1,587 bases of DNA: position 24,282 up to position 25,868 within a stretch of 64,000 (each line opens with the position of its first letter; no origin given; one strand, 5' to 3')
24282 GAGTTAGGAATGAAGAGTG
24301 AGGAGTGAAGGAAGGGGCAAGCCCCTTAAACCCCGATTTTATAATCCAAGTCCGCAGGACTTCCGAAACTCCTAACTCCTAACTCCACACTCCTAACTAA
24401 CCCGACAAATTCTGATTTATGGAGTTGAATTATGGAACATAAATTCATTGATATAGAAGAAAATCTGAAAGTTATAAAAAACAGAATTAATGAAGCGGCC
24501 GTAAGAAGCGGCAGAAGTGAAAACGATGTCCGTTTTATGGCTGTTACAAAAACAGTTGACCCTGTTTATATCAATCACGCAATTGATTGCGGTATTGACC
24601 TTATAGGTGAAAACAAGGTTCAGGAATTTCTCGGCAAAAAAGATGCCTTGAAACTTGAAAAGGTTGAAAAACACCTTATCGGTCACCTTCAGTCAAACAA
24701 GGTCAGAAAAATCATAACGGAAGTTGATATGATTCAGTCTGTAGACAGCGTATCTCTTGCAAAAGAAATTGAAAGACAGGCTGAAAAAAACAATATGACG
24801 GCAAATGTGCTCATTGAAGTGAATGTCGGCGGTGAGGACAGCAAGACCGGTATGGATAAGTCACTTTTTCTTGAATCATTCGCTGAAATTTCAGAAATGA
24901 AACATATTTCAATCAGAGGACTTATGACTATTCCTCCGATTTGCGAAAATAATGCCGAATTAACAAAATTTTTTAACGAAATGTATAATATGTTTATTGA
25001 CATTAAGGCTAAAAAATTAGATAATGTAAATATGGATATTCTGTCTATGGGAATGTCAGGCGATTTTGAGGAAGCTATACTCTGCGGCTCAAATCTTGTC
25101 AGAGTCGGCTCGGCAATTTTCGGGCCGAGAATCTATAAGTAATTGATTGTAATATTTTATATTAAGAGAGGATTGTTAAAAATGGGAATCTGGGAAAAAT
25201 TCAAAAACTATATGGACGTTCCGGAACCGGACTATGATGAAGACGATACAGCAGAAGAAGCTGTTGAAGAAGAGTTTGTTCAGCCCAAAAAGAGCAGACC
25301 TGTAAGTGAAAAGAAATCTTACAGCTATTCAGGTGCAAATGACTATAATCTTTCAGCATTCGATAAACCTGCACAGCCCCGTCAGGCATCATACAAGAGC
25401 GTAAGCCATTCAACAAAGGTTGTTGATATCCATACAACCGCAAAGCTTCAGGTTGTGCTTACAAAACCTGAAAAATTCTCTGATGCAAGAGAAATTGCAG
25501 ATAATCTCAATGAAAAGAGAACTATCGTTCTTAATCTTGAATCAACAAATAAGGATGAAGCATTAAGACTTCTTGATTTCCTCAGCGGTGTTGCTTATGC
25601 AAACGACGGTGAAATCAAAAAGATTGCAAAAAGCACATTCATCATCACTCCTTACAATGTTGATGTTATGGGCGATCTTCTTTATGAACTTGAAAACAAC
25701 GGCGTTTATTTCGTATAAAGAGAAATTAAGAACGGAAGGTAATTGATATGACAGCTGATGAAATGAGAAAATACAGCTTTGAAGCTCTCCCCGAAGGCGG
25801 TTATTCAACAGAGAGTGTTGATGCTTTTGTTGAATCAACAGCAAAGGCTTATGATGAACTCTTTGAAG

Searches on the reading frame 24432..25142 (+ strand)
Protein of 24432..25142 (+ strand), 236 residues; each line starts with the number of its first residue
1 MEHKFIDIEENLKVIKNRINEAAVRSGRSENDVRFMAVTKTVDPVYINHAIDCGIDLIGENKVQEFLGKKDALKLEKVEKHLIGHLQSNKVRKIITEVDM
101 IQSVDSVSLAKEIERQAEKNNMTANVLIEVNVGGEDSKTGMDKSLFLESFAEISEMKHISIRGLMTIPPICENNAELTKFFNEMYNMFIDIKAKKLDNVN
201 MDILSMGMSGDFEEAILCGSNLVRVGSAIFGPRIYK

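Call 30: find_encoding_contigs(protein=window:24432-25142:+, flank=10000, max_places=10)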
Protein window:24432-25142:+ (236 aa): 8 contigs read that carry it; 2 places shown.
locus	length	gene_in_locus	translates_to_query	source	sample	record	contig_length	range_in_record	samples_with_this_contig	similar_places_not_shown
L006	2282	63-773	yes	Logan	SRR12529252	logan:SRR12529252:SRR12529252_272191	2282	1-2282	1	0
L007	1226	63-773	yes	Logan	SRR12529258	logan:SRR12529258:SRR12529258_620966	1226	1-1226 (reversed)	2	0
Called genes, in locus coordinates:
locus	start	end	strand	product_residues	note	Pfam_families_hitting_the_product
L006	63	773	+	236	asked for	PF01168:Ala_racemase_N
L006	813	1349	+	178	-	PF04472:SepF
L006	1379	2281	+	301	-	?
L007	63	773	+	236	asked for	PF01168:Ala_racemase_N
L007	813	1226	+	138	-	?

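Call 54: find_homologous_proteins(query=window:24432-25142:+, max_evalue=1e-40)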
Query window:24432-25142:+ (236 aa): 5020 proteins with E <= 1e-40 among 8000 candidates; the best 120 are listed.
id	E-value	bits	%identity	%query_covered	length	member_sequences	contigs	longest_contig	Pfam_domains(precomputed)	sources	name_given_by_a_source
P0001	8.4e-147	505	100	100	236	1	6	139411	PF01168.27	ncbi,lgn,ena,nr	ncbi:MAG: YggS family pyridoxal phosphate-dependent enzyme [Clostridia bacterium]|nr:YggS family pyr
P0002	1.1e-145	501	100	100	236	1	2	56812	PF01168.27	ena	-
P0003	7.2e-143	492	97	100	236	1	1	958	PF01168.27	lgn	-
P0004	1.0e-142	491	97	100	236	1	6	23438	PF01168.27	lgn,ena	-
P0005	1.2e-142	491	97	100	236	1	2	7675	PF01168.27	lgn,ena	-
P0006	2.9e-142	490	97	100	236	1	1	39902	PF01168.27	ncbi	-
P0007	3.1e-142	490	97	100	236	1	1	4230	PF01168.27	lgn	-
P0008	3.3e-142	490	97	100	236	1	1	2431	PF01168.27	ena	-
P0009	6.8e-142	488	97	100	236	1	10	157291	PF01168.27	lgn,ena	-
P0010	9.6e-142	488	96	100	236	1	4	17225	PF01168.27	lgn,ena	-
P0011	1.0e-141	488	97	100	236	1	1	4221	PF01168.27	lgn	-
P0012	1.1e-141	488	96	100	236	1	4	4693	PF01168.27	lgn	-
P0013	1.6e-141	487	96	100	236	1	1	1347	PF01168.27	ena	-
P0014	2.5e-141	487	97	100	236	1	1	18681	PF01168.27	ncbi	-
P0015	7.7e-141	485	96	100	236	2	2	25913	PF01168.27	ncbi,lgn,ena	-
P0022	2.2e-136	471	94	100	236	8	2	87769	PF01168.27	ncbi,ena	-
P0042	9.1e-131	452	88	100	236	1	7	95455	PF01168.27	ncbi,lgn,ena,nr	ncbi:MAG: YggS family pyridoxal phosphate-dependent enzyme [Clostridia bacterium]|nr:YggS family pyr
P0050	1.4e-128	445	86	100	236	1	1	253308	PF01168.27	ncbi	-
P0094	1.7e-120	419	82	100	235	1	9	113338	PF01168.27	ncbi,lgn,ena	-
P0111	2.4e-114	398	78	100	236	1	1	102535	PF01168.27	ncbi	-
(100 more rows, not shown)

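Call 55: find_encoding_contigs(protein=P0009, flank=10000, max_places=10)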
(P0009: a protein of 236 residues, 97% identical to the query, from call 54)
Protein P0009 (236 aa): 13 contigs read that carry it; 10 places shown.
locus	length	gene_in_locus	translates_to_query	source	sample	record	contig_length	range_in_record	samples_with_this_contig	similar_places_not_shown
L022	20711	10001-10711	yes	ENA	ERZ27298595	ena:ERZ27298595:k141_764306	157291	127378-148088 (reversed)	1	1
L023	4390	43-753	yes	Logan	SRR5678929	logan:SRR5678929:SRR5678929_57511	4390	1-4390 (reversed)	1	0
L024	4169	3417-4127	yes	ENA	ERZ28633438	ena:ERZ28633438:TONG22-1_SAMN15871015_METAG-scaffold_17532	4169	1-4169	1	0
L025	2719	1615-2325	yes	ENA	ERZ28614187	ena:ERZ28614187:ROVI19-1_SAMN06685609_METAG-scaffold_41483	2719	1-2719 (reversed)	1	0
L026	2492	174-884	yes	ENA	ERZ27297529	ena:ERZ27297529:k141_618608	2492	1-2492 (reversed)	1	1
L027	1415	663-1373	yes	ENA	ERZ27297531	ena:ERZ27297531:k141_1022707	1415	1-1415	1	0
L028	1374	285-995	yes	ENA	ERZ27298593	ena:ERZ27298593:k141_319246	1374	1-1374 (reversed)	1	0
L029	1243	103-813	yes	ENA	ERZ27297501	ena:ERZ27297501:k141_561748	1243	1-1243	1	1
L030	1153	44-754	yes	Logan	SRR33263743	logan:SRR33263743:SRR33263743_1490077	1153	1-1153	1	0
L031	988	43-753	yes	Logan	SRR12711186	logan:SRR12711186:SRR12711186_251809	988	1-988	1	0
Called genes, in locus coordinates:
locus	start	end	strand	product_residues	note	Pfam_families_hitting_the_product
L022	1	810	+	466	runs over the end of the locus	PF13472:Lipase_GDSL_2 (weak), PF00395:SLH (faint)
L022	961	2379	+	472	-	PF00919:UPF0004, PF04055:Radical_SAM, PF01938:TRAM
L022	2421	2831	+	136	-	PF06133:Com_YlbF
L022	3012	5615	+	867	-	PF01624:MutS_I, PF05188:MutS_II, PF05192:MutS_III, PF05190:MutS_IV, PF00488:MutS_V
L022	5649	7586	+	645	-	PF02518:HATPase_c, PF13589:HATPase_c_3, PF01119:DNA_mis_repair, PF08676:MutL_C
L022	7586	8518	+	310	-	PF01745:IPT, PF01715:IPPT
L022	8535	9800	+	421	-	PF26011:Beta-barrel_RND_rel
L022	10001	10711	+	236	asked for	PF01168:Ala_racemase_N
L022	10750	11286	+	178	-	PF04472:SepF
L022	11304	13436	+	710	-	-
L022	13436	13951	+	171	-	PF01252:Peptidase_A8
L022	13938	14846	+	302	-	PF01479:S4, PF00849:PseudoU_synth_2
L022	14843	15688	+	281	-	PF00149:Metallophos, PF12850:Metallophos_2 (faint)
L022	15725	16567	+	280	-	PF00456:Transketolase_N, PF13292:DXP_synthase_N, PF00676:E1_dh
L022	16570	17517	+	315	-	PF02779:Transket_pyr, PF17147:PFOR_II (faint), PF02780:Transketolase_C, PF22613:Transketolase_C_1 (weak)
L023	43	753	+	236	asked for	PF01168:Ala_racemase_N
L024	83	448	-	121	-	PF07892:DUF1667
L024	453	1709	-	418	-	PF00070:Pyr_redox (faint), PF00890:FAD_binding_2 (weak), PF01266:DAO (faint), PF03486:HI0933_like (faint), PF07992:Pyr_redox_2, PF12831:FAD_oxidored (weak), PF13450:NAD_binding_8 (faint), PF13738:Pyr_redox_3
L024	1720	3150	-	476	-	PF01266:DAO, PF01494:FAD_binding_3 (faint), PF07992:Pyr_redox_2 (faint), PF13450:NAD_binding_8 (weak), PF13738:Pyr_redox_3 (faint), PF04324:Fer2_BFD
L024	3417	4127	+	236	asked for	PF01168:Ala_racemase_N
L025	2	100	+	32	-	?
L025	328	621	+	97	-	PF01527:HTH_Tnp_1, PF13384:HTH_23 (weak), PF13518:HTH_28 (weak), PF13551:HTH_29 (weak)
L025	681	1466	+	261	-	PF13276:HTH_21, PF13333:rve_2 (faint), PF00665:rve, PF13683:rve_3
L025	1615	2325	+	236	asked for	PF01168:Ala_racemase_N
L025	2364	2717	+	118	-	?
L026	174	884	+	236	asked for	PF01168:Ala_racemase_N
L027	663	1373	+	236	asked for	PF01168:Ala_racemase_N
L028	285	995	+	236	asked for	PF01168:Ala_racemase_N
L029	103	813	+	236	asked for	PF01168:Ala_racemase_N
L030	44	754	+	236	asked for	PF01168:Ala_racemase_N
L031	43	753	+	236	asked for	PF01168:Ala_racemase_N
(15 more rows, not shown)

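Call 56: find_encoding_contigs(protein=P0022, flank=10000, max_places=10)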
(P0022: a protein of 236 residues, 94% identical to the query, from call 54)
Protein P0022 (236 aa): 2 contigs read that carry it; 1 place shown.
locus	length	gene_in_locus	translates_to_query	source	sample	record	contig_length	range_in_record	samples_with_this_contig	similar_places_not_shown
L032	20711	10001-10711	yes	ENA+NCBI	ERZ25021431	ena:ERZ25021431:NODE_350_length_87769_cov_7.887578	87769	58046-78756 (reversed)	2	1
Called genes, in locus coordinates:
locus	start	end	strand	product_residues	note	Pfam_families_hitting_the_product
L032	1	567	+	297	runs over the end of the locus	PF00535:Glycos_transf_2, PF10111:Glyco_tranf_2_2 (weak)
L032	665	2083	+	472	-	PF00919:UPF0004, PF04055:Radical_SAM, PF01938:TRAM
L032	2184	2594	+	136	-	PF06133:Com_YlbF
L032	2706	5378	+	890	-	PF01624:MutS_I, PF05188:MutS_II, PF05192:MutS_III, PF05190:MutS_IV, PF00488:MutS_V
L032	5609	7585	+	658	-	PF02518:HATPase_c, PF13589:HATPase_c_3, PF01119:DNA_mis_repair, PF08676:MutL_C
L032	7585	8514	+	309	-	PF01745:IPT, PF01715:IPPT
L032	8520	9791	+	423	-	PF26011:Beta-barrel_RND_rel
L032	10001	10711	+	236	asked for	PF01168:Ala_racemase_N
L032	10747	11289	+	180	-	PF04472:SepF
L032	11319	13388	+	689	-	-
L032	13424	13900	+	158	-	PF01252:Peptidase_A8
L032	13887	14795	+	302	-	PF01479:S4, PF00849:PseudoU_synth_2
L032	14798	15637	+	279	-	PF00149:Metallophos, PF12850:Metallophos_2 (weak)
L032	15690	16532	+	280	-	PF13292:DXP_synthase_N, PF00456:Transketolase_N, PF00676:E1_dh, PF02775:TPP_enzyme_C (faint)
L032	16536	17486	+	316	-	PF02779:Transket_pyr, PF17147:PFOR_II (faint), PF02780:Transketolase_C, PF22613:Transketolase_C_1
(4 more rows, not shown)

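Call 57: find_encoding_contigs(protein=P0042, flank=10000, max_places=10)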
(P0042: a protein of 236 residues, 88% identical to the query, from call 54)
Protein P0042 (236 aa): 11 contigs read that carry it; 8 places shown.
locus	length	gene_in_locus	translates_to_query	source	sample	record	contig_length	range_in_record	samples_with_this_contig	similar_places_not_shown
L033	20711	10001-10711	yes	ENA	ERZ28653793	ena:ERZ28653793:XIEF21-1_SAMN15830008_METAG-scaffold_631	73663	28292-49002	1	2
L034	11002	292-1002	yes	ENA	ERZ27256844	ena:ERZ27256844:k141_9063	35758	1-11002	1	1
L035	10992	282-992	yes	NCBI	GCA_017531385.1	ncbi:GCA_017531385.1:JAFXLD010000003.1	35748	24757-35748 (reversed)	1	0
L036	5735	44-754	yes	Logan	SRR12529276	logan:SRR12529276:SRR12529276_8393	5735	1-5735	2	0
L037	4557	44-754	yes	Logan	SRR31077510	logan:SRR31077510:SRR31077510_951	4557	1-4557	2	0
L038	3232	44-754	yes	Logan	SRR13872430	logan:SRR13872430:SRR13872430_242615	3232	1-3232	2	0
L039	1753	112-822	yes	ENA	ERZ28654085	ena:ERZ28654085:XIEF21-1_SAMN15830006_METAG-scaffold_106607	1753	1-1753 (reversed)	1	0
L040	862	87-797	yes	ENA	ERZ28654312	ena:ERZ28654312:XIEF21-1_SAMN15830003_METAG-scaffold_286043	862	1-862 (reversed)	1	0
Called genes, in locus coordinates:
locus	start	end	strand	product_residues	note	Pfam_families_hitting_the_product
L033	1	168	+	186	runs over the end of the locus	PF14317:YcxB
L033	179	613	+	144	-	PF04074:DUF386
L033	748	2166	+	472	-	PF00919:UPF0004, PF04055:Radical_SAM, PF01938:TRAM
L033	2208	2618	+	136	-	PF06133:Com_YlbF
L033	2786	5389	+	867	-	PF01624:MutS_I, PF05188:MutS_II, PF05192:MutS_III, PF05190:MutS_IV, PF00488:MutS_V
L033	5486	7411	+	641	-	PF02518:HATPase_c, PF13589:HATPase_c_3, PF01119:DNA_mis_repair, PF08676:MutL_C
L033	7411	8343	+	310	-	PF01745:IPT (weak), PF01715:IPPT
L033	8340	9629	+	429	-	PF26011:Beta-barrel_RND_rel (weak)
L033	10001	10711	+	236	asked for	PF01168:Ala_racemase_N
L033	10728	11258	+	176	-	PF04472:SepF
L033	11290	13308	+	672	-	-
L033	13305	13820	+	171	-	PF01252:Peptidase_A8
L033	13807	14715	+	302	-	PF01479:S4, PF00849:PseudoU_synth_2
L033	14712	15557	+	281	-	PF00149:Metallophos, PF12850:Metallophos_2 (faint)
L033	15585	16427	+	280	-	PF00456:Transketolase_N, PF13292:DXP_synthase_N, PF00676:E1_dh, PF02775:TPP_enzyme_C (faint)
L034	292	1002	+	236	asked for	PF01168:Ala_racemase_N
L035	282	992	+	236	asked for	PF01168:Ala_racemase_N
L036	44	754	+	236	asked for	PF01168:Ala_racemase_N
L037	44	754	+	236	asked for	PF01168:Ala_racemase_N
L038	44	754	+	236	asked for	PF01168:Ala_racemase_N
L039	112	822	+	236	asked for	PF01168:Ala_racemase_N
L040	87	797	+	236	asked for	PF01168:Ala_racemase_N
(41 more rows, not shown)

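Call 80: find_encoding_contigs(protein=P0050, flank=10000, max_places=4)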
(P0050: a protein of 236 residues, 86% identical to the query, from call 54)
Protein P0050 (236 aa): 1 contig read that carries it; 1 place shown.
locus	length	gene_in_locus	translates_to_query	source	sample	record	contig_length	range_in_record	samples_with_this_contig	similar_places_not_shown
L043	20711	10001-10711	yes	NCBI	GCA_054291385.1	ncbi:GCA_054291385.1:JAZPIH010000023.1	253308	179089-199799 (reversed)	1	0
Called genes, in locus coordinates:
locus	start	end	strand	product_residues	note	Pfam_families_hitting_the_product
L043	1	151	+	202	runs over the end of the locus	PF12464:Mac, PF25087:GMPPB_C (faint), PF00132:Hexapep, PF14602:Hexapep_2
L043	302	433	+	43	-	-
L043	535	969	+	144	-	PF04074:DUF386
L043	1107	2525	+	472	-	PF00919:UPF0004, PF04055:Radical_SAM, PF01938:TRAM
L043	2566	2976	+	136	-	PF06133:Com_YlbF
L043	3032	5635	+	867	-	PF01624:MutS_I, PF05188:MutS_II, PF05192:MutS_III, PF05190:MutS_IV, PF00488:MutS_V, PF27441:MutS_C (faint)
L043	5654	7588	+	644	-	PF02518:HATPase_c, PF13589:HATPase_c_3, PF01119:DNA_mis_repair, PF08676:MutL_C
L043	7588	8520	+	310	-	PF01745:IPT (weak), PF01715:IPPT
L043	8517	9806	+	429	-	PF26011:Beta-barrel_RND_rel (weak)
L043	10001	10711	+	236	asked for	PF01168:Ala_racemase_N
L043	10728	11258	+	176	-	PF04472:SepF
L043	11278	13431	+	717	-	-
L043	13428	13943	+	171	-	PF01252:Peptidase_A8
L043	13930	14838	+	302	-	PF01479:S4, PF00849:PseudoU_synth_2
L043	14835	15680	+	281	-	PF00149:Metallophos, PF12850:Metallophos_2 (faint)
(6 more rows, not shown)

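Call 81: find_encoding_contigs(protein=P0094, flank=10000, max_places=4)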
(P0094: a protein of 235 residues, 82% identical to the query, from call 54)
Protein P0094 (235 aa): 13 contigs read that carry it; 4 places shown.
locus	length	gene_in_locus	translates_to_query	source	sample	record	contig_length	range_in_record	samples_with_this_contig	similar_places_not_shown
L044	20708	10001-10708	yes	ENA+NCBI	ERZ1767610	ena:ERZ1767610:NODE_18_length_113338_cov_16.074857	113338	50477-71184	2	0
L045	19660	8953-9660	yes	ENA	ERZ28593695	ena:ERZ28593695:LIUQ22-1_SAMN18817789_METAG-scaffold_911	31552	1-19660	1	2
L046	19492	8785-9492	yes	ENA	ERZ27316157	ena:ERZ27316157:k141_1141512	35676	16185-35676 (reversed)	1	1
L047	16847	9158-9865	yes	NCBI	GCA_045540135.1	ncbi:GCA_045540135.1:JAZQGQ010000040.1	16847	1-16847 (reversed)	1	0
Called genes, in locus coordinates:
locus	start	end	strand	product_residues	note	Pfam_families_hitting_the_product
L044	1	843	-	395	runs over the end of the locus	PF00149:Metallophos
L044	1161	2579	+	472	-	PF00919:UPF0004, PF04055:Radical_SAM, PF01938:TRAM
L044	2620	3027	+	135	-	PF06133:Com_YlbF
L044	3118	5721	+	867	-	PF01624:MutS_I, PF05188:MutS_II, PF05192:MutS_III, PF05190:MutS_IV, PF00488:MutS_V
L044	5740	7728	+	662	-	PF02518:HATPase_c, PF13589:HATPase_c_3, PF01119:DNA_mis_repair, PF08676:MutL_C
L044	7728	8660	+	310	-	PF01745:IPT, PF01715:IPPT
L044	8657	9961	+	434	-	PF26011:Beta-barrel_RND_rel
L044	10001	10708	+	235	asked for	PF01168:Ala_racemase_N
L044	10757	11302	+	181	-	PF04472:SepF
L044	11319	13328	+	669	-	-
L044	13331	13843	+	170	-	PF01252:Peptidase_A8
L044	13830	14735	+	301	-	PF01479:S4, PF00849:PseudoU_synth_2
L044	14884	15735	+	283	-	PF00149:Metallophos, PF12850:Metallophos_2 (weak)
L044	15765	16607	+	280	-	PF13292:DXP_synthase_N, PF00456:Transketolase_N, PF00676:E1_dh, PF02775:TPP_enzyme_C (faint)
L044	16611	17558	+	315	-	PF02779:Transket_pyr, PF02780:Transketolase_C, PF22613:Transketolase_C_1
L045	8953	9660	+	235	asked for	PF01168:Ala_racemase_N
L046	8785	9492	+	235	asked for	PF01168:Ala_racemase_N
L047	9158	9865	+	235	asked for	PF01168:Ala_racemase_N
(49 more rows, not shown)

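Call 82: find_encoding_contigs(protein=P0111, flank=10000, max_places=4)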
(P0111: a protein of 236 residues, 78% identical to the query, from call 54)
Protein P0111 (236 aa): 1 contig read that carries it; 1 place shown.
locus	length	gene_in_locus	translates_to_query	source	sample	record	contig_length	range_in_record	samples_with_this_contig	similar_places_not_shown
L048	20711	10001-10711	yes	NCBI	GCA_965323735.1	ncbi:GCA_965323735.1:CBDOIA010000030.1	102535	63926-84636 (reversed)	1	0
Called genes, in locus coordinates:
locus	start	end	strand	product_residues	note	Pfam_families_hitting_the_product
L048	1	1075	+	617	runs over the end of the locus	PF04151:PPC (faint), PF18962:Por_Secre_tail (faint)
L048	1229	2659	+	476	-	PF00919:UPF0004, PF04055:Radical_SAM, PF01938:TRAM, PF18693:TRAM_2 (weak)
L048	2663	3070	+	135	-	PF06133:Com_YlbF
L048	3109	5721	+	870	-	PF01624:MutS_I, PF05188:MutS_II, PF05192:MutS_III, PF05190:MutS_IV, PF00488:MutS_V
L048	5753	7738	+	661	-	PF02518:HATPase_c, PF13589:HATPase_c_3, PF01119:DNA_mis_repair, PF08676:MutL_C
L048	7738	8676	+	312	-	PF01745:IPT, PF01715:IPPT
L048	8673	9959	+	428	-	PF26011:Beta-barrel_RND_rel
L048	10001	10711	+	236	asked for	PF01168:Ala_racemase_N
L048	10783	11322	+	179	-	PF04472:SepF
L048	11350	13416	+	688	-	-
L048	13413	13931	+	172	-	PF01252:Peptidase_A8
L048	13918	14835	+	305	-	PF00849:PseudoU_synth_2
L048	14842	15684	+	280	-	PF00149:Metallophos, PF12850:Metallophos_2 (faint)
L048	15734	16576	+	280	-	PF13292:DXP_synthase_N, PF00456:Transketolase_N, PF00676:E1_dh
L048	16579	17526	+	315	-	PF02779:Transket_pyr, PF02780:Transketolase_C, PF22613:Transketolase_C_1 (weak)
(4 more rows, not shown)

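Call 105: search_protein_families(library=pfam, proteins=[window:24432-25142:+])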
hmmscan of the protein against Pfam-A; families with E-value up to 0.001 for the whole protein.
window:24432-25142:+ (236 aa): 1 family
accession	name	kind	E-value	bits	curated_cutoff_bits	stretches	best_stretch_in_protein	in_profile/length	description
PF01168.26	Ala_racemase_N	-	1.4e-20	74.4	24.1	1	15-232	6-218/220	Alanine racemase, N-terminal domain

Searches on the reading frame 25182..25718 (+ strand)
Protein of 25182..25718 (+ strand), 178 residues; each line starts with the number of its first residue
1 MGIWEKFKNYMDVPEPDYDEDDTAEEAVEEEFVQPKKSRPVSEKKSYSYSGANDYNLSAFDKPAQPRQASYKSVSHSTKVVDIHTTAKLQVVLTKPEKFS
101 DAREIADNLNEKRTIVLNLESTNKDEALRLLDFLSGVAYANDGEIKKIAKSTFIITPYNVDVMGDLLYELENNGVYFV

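Call 36: find_encoding_contigs(protein=window:25182-25718:+, flank=10000, max_places=10)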
Protein window:25182-25718:+ (178 aa): 9 contigs read that carry it; 3 places shown.
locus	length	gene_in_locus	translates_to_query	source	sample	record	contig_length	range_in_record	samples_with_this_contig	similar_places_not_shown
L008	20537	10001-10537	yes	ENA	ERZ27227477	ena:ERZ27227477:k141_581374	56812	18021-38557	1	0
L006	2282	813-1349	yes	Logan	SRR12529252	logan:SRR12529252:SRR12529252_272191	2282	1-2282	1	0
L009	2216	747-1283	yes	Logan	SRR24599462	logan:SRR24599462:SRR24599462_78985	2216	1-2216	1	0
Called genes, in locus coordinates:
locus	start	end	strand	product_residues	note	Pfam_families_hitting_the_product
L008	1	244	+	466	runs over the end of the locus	PF13472:Lipase_GDSL_2 (weak), PF00395:SLH (faint)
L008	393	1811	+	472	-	PF00919:UPF0004, PF04055:Radical_SAM, PF01938:TRAM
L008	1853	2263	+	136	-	PF06133:Com_YlbF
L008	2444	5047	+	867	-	PF01624:MutS_I, PF05188:MutS_II, PF05192:MutS_III, PF05190:MutS_IV, PF00488:MutS_V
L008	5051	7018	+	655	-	PF02518:HATPase_c, PF13589:HATPase_c_3, PF01119:DNA_mis_repair, PF08676:MutL_C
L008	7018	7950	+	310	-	PF01745:IPT, PF01715:IPPT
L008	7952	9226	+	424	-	PF26011:Beta-barrel_RND_rel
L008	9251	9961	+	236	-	PF01168:Ala_racemase_N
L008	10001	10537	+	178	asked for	PF04472:SepF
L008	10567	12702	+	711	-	-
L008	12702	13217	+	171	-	PF01252:Peptidase_A8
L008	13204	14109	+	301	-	PF01479:S4, PF00849:PseudoU_synth_2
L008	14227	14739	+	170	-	PF01797:Y1_Tnp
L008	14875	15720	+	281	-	PF00149:Metallophos, PF12850:Metallophos_2 (faint)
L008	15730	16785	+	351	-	PF01757:Acyl_transf_3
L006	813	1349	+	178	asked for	PF04472:SepF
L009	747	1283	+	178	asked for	PF04472:SepF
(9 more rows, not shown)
